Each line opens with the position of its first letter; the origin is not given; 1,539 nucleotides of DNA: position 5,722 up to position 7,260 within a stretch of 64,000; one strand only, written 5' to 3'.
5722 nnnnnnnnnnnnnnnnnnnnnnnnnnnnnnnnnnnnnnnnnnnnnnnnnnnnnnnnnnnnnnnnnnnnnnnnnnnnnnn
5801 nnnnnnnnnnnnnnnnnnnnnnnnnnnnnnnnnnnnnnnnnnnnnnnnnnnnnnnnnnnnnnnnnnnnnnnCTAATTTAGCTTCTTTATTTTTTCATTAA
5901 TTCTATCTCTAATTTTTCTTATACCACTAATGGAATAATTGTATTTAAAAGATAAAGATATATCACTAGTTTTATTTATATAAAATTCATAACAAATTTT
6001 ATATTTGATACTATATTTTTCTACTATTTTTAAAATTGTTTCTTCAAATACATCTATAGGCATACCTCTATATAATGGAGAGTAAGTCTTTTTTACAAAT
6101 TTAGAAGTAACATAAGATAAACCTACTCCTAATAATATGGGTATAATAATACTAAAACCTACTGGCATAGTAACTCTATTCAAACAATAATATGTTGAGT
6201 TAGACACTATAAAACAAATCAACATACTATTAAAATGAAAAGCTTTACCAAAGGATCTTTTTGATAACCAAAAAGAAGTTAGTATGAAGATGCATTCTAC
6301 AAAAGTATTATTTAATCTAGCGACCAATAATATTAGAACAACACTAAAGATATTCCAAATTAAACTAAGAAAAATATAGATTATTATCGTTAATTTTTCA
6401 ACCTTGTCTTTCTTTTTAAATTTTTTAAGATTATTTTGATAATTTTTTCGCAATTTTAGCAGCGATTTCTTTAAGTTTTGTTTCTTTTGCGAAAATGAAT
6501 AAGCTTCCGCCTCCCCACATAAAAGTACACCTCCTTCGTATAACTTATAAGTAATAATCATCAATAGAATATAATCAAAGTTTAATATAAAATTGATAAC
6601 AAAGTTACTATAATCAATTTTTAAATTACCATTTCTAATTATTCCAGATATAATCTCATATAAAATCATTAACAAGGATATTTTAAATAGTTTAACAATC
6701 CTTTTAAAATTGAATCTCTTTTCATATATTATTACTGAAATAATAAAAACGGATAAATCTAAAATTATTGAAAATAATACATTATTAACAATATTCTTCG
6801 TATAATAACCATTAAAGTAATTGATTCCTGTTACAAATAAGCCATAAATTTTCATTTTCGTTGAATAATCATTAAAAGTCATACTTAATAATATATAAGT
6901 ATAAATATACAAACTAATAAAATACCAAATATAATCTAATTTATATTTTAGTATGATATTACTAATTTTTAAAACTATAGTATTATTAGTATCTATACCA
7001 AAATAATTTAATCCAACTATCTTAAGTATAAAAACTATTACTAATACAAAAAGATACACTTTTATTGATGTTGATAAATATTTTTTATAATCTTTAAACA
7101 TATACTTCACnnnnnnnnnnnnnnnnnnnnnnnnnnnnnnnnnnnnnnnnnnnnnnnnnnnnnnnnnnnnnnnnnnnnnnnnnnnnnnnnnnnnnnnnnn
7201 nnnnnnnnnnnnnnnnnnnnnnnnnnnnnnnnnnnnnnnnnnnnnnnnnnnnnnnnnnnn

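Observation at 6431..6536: Hidden out-of-frame peptide gene nested inside the AgrB-like gene: candidate leaderless AgrD/autoinducer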

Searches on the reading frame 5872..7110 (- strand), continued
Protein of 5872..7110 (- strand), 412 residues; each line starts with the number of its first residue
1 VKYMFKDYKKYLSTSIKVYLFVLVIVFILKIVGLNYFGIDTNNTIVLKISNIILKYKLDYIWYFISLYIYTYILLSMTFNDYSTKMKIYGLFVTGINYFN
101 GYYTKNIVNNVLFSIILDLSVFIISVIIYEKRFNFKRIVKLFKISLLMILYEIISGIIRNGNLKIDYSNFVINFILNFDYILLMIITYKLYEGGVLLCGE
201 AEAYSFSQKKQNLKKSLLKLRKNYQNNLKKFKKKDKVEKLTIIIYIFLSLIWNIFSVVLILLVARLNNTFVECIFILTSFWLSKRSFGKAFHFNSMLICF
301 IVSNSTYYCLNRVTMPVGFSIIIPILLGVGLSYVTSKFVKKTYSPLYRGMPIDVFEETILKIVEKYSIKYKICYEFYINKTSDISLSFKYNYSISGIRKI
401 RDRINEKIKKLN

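Call 38: fold_search(model_id=the predicted structure, library=pdb)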
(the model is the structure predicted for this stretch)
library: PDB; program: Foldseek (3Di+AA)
matches with E <= 10: 84; with E <= 0.001: 0
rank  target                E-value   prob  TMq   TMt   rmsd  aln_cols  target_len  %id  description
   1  9a7s_A                1.3e+00  0.41  0.13  0.20  22.2       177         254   14  Integrative model of RPSD-RPOB by crosslinking MS and deep learning (released 2024-09-18)
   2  5cm3_A                1.4e+00  0.99  0.14  0.54   2.4        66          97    9  Crystal Structure of KorA, a plasmid-encoded, global transcription regulator (released 2016-04-06)
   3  5clv_B                1.6e+00  0.99  0.14  0.55   2.4        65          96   11  Crystal Structure of KorA-operator DNA complex (KorA-OA) (released 2016-04-06)
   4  5clv_M                1.7e+00  0.99  0.13  0.74   2.2        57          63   10  Crystal Structure of KorA-operator DNA complex (KorA-OA) (released 2016-04-06)
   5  8qa9_C                1.8e+00  0.99  0.14  0.50   2.5        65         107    8  Crystal structure of the RK2 plasmid encoded co-complex of the C-terminally truncated transcriptional repressor protei (released 2024-02-21)
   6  9a50_A                1.9e+00  0.38  0.13  0.20  15.4       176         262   10  Integrative model of RPSB-RPOC by crosslinking MS and deep learning (released 2024-09-18)
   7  9wsf_A                1.9e+00  0.33  0.13  0.23  23.4       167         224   12  Crystal structure of Sigma28/FlgM complex from Pseudomonas aeruginosa at 1.95 Angstrom resolution (released 2026-02-25)
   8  2w7n_A                2.3e+00  0.98  0.14  0.57   2.4        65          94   11  Crystal Structure of KorA Bound to Operator DNA: Insight into Repressor Cooperation in RP4 Gene Regulation (released 2009-02-17)
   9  6kop_F                2.5e+00  0.44  0.12  0.30  19.1       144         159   10  Mycobacterium tuberculosis initial transcription complex comprising sigma H and 5'-OH RNA of 9 nt (released 2020-03-11)
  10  9n9q_C                2.5e+00  0.11  0.11  0.16  18.2       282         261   11  Cryo-EM structure of the RNA-guided transcription complex (released 2025-12-24)
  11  5cm3_B                2.7e+00  0.97  0.14  0.56   2.6        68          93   12  Crystal Structure of KorA, a plasmid-encoded, global transcription regulator (released 2016-04-06)
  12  2w7n_B                2.8e+00  0.96  0.14  0.55   2.4        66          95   11  Crystal Structure of KorA Bound to Operator DNA: Insight into Repressor Cooperation in RP4 Gene Regulation (released 2009-02-17)
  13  5uxx_A                2.8e+00  0.25  0.13  0.31  19.9       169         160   12  Co-crystal structure of the sigma factor RpoE in complex with the anti-sigma factor NepR from Bartonella quintana (released 2018-02-28)
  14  5wuq_A                3.1e+00  0.25  0.13  0.32  20.7       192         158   17  Crystal structure of SigW in complex with its anti-sigma RsiW, a zinc binding form (released 2017-03-29)
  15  5clv_E                3.2e+00  0.97  0.14  0.77   2.5        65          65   11  Crystal Structure of KorA-operator DNA complex (KorA-OA) (released 2016-04-06)
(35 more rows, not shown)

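Call 42: search_solved_structures(query=A1, max_evalue=10, show_alignments=2)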
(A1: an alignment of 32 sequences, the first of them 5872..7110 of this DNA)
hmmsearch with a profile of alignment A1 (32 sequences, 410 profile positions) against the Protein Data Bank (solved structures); distinct sequences matched with E-value up to 10: 1.
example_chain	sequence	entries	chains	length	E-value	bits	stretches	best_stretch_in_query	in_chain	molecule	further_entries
6vfi_A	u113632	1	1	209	1.3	11.3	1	72-172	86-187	O43_dn18A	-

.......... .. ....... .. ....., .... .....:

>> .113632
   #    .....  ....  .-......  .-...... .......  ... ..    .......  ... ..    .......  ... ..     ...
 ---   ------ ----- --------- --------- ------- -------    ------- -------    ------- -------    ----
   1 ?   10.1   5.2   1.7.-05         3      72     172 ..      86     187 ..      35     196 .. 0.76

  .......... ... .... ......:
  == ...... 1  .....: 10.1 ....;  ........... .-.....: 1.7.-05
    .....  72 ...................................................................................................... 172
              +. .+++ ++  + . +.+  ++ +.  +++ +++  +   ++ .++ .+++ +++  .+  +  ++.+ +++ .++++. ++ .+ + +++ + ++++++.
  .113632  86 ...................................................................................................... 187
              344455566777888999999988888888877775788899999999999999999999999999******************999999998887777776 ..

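Call 44: search_dna_similar(query=window:5872-7110:-, collection=phages, mode=protein, max_evalue=0.001, max_rows=20)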
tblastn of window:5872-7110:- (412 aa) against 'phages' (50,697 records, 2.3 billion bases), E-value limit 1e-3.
No match.

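Call 70: search_protein_families(library=phrogs, proteins=[L038:2515-2907:+, L038:3001-4215:+, L038:4357-4878:+, L038:5078-5935:+, L038:6082-6549:+, L038:6731-7186:+, L014:2975-3610:+, L014:8165-8521:+, L038:410-808:+], max_evalue=0.001)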
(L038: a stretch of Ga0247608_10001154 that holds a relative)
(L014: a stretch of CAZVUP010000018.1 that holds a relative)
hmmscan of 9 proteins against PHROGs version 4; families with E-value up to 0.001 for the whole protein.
L038:2515-2907:+ (130 aa): 1 family
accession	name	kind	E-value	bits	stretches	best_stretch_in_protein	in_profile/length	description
phrog_4105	-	unknown function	1.3e-10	42.5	1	37-125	12-100/103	-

L038:3001-4215:+ (404 aa): 0 families

L038:4357-4878:+ (173 aa): 0 families

L038:5078-5935:+ (285 aa): 1 family
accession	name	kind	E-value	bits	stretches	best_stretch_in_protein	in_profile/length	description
phrog_16490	-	unknown function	6.8e-25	89.3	1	14-251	5-231/286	-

L038:6082-6549:+ (155 aa): 1 family
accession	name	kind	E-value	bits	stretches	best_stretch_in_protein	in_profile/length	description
phrog_20016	-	unknown function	0.00032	21.3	1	49-126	45-126/141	-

L038:6731-7186:+ (151 aa): 1 family
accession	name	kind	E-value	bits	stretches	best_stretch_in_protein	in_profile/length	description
phrog_28802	-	unknown function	5.5e-10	40.8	1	1-128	1-158/190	-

L014:2975-3610:+ (211 aa): 23 families
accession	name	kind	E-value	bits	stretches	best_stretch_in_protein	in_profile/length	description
phrog_14988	-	other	5.5e-20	73.2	1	22-122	24-126/272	peptidase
phrog_7767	-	other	4.8e-19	69.8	1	12-146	5-128/194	metallo-endopeptidase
phrog_6700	-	lysis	3.2e-17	61.8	1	4-133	2599-2722/2898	endolysin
phrog_3578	-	lysis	6.6e-17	63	1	4-133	207-349/405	endolysin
phrog_1067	-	head and packaging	3.2e-16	60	1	16-133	747-859/991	minor head protein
phrog_37190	-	other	1.6e-15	58.2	1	13-136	123-237/244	peptidase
phrog_16615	-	other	1.1e-12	48.5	1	22-134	410-514/529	peptidase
phrog_9205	-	unknown function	1.4e-12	47.2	1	11-124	529-642/1144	-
phrog_2649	-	lysis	6.1e-12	47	1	132-205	164-236/261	endolysin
phrog_880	-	lysis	1.9e-10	41.7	1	25-121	25-118/435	endolysin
phrog_33207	-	other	3.2e-10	41.3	1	28-143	25-133/240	metallo-endopeptidase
phrog_21656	-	other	3.2e-10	39.7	1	27-137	633-743/1022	peptidase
phrog_4070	-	tail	9.6e-10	38.2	1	6-177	601-762/989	tail length tape measure protein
phrog_3084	-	lysis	1.1e-09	38.9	1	17-184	16-173/468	endolysin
phrog_1224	-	head and packaging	6.5e-09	36.5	1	148-204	3-64/438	endolysin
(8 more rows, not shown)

L014:8165-8521:+ (118 aa): 1 family
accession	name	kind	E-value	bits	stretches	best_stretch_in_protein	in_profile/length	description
phrog_3754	-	unknown function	6.2e-12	47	1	1-117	7-143/145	-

L038:410-808:+ (132 aa): 0 families

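Call 87: search_protein_families(library=pfam, proteins=[L016:5321-6625:+, L003:5304-6194:+, L021:4248-5216:+], max_evalue=0.01)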
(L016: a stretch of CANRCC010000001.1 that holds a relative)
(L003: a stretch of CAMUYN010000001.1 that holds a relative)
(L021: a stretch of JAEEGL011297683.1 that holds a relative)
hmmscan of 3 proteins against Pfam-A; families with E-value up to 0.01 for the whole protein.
L016:5321-6625:+ (435 aa): 2 families
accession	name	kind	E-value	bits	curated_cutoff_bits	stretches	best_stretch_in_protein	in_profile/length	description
PF14501.12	HATPase_c_5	-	1.5e-13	50.9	22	1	333-432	4-101/102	GHKL domain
PF02518.31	HATPase_c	-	1e-08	36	26.4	1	334-417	5-93/111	Histidine kinase-, DNA gyrase B-, and HSP90-like ATPase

L003:5304-6194:+ (297 aa): 2 families
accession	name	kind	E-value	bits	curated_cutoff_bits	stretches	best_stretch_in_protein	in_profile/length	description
PF14501.12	HATPase_c_5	-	4.7e-16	59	22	1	203-295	6-102/102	GHKL domain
PF02518.31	HATPase_c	-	1.9e-06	28.7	26.4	1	203-273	6-86/111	Histidine kinase-, DNA gyrase B-, and HSP90-like ATPase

L021:4248-5216:+ (323 aa): 3 families
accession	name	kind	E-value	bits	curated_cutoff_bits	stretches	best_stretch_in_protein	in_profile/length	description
PF14501.12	HATPase_c_5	-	2.2e-18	66.5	22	1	221-320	4-101/102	GHKL domain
PF02518.31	HATPase_c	-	1.2e-07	32.6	26.4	1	222-300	5-88/111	Histidine kinase-, DNA gyrase B-, and HSP90-like ATPase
PF14689.11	SPOB_a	-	0.0033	17.5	28.1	1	117-166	5-56/62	Sensor_kinase_SpoOB-type, alpha-helical domain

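Call 91: search_protein_families(library=ncbifam, proteins=[L016:6803-7453:-], max_evalue=1)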
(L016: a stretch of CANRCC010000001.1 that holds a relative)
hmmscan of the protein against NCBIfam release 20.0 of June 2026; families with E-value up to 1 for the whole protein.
L016:6803-7453:- (216 aa): 1 family
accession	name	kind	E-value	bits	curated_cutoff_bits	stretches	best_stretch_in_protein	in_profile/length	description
NF002210.0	PRK01100.1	equivalog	5.8e-35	120.9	282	1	27-213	21-206/210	accessory gene regulator ArgB-like protein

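Call 92: predict_structure(alignment_id=A4)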
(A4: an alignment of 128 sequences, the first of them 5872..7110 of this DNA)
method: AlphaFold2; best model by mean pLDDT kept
length: 412 residues; sequences in the alignment: 128
mean_pLDDT: 79.5   pTM: 0.60
mean pLDDT of the five models: 79.5, 79.0, 76.9, 74.9, 74.2
residues with pLDDT >= 90: 108; 70-90: 224; 50-70: 62; < 50: 18
segments of 3 or more residues with pLDDT < 50: 194-209
pLDDT, mean of each block of 10 residues (from residue 1): 62 82 80 72 79 88 91 93 93 92 78 86 92 91 92 82 70 84 86 50 39 69 80 83 81 77 77 77 70 61 66 59 78 69 78 87 91 95 94 95 91 71
secondary structure, 60 per line:
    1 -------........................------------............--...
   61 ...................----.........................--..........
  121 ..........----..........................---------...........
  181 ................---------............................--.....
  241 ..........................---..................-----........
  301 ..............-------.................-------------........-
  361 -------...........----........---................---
elements in order: H8-31 H44-55 H58-79 H84-108 H111-130 H135-160 H170-196 H206-233 H236-266 H270-287 H293-314 H322-338 H352-359 H368-378 H383-390 H394-409

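Call 95: fold_search(model_id=the predicted structure, library=pdb)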
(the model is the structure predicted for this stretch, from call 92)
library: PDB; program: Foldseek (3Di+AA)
matches with E <= 10: 55; with E <= 0.001: 0
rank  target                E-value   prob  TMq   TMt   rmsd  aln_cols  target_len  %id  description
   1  2w7n_A                1.5e+00  1.00  0.15  0.57   2.3        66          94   12  Crystal Structure of KorA Bound to Operator DNA: Insight into Repressor Cooperation in RP4 Gene Regulation (released 2009-02-17)
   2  1or7_B                1.7e+00  0.41  0.13  0.31  17.6       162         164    8  Crystal Structure of Escherichia coli sigmaE with the Cytoplasmic Domain of its Anti-sigma RseA (released 2003-04-15)
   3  2w7n_B                2.2e+00  0.99  0.13  0.50   2.3        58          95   12  Crystal Structure of KorA Bound to Operator DNA: Insight into Repressor Cooperation in RP4 Gene Regulation (released 2009-02-17)
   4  5cm3_A                2.4e+00  0.99  0.14  0.55   2.4        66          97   12  Crystal Structure of KorA, a plasmid-encoded, global transcription regulator (released 2016-04-06)
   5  9a7s_A                2.4e+00  0.41  0.13  0.20  21.1       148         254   14  Integrative model of RPSD-RPOB by crosslinking MS and deep learning (released 2024-09-18)
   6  5clv_B                2.7e+00  0.98  0.14  0.56   2.4        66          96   12  Crystal Structure of KorA-operator DNA complex (KorA-OA) (released 2016-04-06)
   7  6in7_B                2.7e+00  0.41  0.13  0.29  17.2       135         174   14  Crystal structure of AlgU in complex with MucA(cyto) (released 2019-07-24)
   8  8qa9_C                3.0e+00  0.98  0.14  0.50   2.4        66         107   12  Crystal structure of the RK2 plasmid encoded co-complex of the C-terminally truncated transcriptional repressor protei (released 2024-02-21)
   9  9n9q_C                3.0e+00  0.08  0.10  0.14  21.3       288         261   11  Cryo-EM structure of the RNA-guided transcription complex (released 2025-12-24)
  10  5clv_F                3.1e+00  0.98  0.13  0.70   2.3        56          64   11  Crystal Structure of KorA-operator DNA complex (KorA-OA) (released 2016-04-06)
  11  4z3n                  3.1e+00  0.06  0.15  0.14  25.9       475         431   11  Crystal structure of the MATE transporter ClbM (released 2016-01-13)
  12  5clv_M                3.4e+00  0.97  0.14  0.77   2.3        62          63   11  Crystal Structure of KorA-operator DNA complex (KorA-OA) (released 2016-04-06)
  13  8z6g_B                3.5e+00  0.33  0.13  0.29  16.0       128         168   18  the AlgU-MucAcyto complex structure in Pseudomonas aeruginosa (released 2024-05-08)
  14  5cm3_B                3.7e+00  0.97  0.15  0.57   2.6        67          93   12  Crystal Structure of KorA, a plasmid-encoded, global transcription regulator (released 2016-04-06)
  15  1or7_A                4.2e+00  0.23  0.13  0.28  18.4       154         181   11  Crystal Structure of Escherichia coli sigmaE with the Cytoplasmic Domain of its Anti-sigma RseA (released 2003-04-15)
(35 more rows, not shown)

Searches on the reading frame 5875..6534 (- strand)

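Call 17: search_protein_families(library=pfam, proteins=[window:5875-6534:-], max_evalue=10)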
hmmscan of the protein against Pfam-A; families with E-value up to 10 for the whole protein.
seq(220 aa): 4 families
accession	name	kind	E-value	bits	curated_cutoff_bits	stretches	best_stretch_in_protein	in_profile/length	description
PF04647.20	AgrB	-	3.6e-09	36.7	23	1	37-153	9-124/185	Accessory gene regulator B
PF10373.15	EST1_DNA_bind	-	0.04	13.9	22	1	18-109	53-149/282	Est1 DNA/RNA binding domain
PF20990.2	DUF2207_C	-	0.11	12.6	33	1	16-139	102-182/247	Predicted membrane protein (DUF2207) C-terminal domain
PF25828.1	CC_Cfap43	-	2.5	6.4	27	1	9-49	13-53/868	Cfap43 coiled coil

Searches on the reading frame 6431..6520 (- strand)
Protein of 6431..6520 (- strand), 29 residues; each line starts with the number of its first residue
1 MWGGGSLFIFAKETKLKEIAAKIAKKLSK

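Call 3: search_protein_families(library=pfam, proteins=[window:6431-6520:-], max_evalue=1)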
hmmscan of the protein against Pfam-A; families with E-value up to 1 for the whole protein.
window:6431-6520:- (29 aa): 0 families

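Call 4: search_protein_families(library=ncbifam, proteins=[window:6431-6520:-], max_evalue=1)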
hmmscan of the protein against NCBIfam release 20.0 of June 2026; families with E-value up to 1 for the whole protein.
window:6431-6520:- (29 aa): 0 families

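Call 40: search_protein_families(library=ncbifam, alignment_id=A2, max_evalue=10)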
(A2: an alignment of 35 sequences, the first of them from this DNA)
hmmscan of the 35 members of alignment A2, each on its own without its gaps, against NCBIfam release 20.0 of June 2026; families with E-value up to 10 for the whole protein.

A. member 1, seq(29 aa): 0 families

B. families by the number of members that match (of 35 scanned): 1 family
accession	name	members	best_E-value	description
NF047870.1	PKS_KR_start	1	0.073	KR prefix domain-containing protein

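Call 41: search_protein_families(library=pfam, alignment_id=A2, max_evalue=10)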
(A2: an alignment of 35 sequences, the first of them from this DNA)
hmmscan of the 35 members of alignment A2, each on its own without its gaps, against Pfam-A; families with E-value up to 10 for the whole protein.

A. member 1, seq(29 aa): 0 families

B. families by the number of members that match (of 35 scanned): 3 families
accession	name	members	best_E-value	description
PF21835.1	YIEGIA_cap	2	0.074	Capping complex subunit for YIEGIA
PF14612.12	Ino80_Iec3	2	0.091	IEC3 subunit of the Ino80 complex, chromatin re-modelling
PF08023.17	Antimicrobial_2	1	0.0053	Frog antimicrobial peptide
